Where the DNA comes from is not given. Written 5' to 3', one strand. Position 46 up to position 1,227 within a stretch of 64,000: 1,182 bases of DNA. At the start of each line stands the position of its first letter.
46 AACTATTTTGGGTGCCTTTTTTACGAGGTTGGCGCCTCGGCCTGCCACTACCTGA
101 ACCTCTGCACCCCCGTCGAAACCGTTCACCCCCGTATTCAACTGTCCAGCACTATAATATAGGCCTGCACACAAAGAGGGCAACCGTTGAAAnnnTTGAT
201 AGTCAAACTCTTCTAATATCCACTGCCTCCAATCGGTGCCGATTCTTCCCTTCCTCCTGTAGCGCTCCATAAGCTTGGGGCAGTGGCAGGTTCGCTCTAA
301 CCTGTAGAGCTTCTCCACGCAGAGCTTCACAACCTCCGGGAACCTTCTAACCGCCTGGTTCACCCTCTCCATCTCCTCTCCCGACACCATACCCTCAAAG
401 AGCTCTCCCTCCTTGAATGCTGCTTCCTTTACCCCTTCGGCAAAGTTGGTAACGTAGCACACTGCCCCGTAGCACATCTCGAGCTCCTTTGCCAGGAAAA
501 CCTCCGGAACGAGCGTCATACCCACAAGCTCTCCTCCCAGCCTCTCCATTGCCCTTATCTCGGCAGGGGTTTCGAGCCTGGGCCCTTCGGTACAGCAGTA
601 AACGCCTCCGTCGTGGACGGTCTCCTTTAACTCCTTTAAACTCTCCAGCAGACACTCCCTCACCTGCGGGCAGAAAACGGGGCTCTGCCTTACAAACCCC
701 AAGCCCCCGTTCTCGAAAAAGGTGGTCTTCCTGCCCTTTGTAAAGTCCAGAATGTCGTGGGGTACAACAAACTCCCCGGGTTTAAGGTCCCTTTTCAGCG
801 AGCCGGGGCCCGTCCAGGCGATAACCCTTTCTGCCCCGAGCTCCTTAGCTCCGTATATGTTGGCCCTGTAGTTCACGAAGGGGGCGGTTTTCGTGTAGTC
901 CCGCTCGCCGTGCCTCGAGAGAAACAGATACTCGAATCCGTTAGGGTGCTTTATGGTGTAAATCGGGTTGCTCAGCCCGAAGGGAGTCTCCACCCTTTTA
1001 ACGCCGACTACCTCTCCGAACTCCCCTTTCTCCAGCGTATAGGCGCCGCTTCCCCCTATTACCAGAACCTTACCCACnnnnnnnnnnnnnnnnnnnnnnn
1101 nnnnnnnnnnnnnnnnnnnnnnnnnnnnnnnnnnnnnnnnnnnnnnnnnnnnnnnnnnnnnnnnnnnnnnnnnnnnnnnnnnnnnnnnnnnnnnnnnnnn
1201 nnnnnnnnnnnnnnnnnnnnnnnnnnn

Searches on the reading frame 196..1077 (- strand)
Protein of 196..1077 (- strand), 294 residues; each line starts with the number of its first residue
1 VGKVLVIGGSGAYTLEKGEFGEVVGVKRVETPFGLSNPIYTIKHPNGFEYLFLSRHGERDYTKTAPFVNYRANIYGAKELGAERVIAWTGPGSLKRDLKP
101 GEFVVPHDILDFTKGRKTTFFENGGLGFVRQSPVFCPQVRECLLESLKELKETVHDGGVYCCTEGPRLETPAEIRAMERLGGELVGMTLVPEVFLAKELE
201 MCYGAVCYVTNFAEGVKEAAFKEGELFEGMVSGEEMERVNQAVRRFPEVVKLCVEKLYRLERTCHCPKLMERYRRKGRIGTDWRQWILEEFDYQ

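Call 67: search_protein_families(library=padloc, alignment_id=A2, max_evalue=0.0001)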
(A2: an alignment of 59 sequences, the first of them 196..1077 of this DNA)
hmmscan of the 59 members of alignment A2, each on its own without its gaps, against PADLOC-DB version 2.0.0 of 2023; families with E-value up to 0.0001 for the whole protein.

A. member 1, window:196-1077:- (294 aa): 0 families

B. families by the number of members that match (of 59 scanned): 56 families (the first 25 are shown)
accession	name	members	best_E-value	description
PDLC04140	mad8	2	1.9e-45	mads_8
PDLC04135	mad3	1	6.9e-111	mads_3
PDLC04783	PDC-M72A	1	1e-32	-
PDLC04030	PD-T4-2_B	1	5.3e-27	-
PDLC01438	Csa3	1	3.5e-18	"CAS-I,CAS-II,CAS-III,CAS-IV,CAS-V,CAS-VI; associated_signaling"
PDLC01720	Csa3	1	7.2e-18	Csa3_1_CAS-I-II-III-IV-V-VI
PDLC02908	Ankyrin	1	6e-17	-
PDLC02707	PbeA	1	1.1e-16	PbeA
PDLC01252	Cas3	1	3.8e-12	CAS-I; effector_G3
PDLC00938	Cas3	1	4.9e-11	CRISPR-associated helicase Cas3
PDLC01770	Cas3g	1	2.4e-09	-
PDLC02914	ATPase-Toprim_I-B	1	4.4e-09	-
PDLC01760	Cas3b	1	6.3e-09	-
PDLC04164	AriA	1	7e-09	-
PDLC02704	PbeA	1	7.1e-09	PbeA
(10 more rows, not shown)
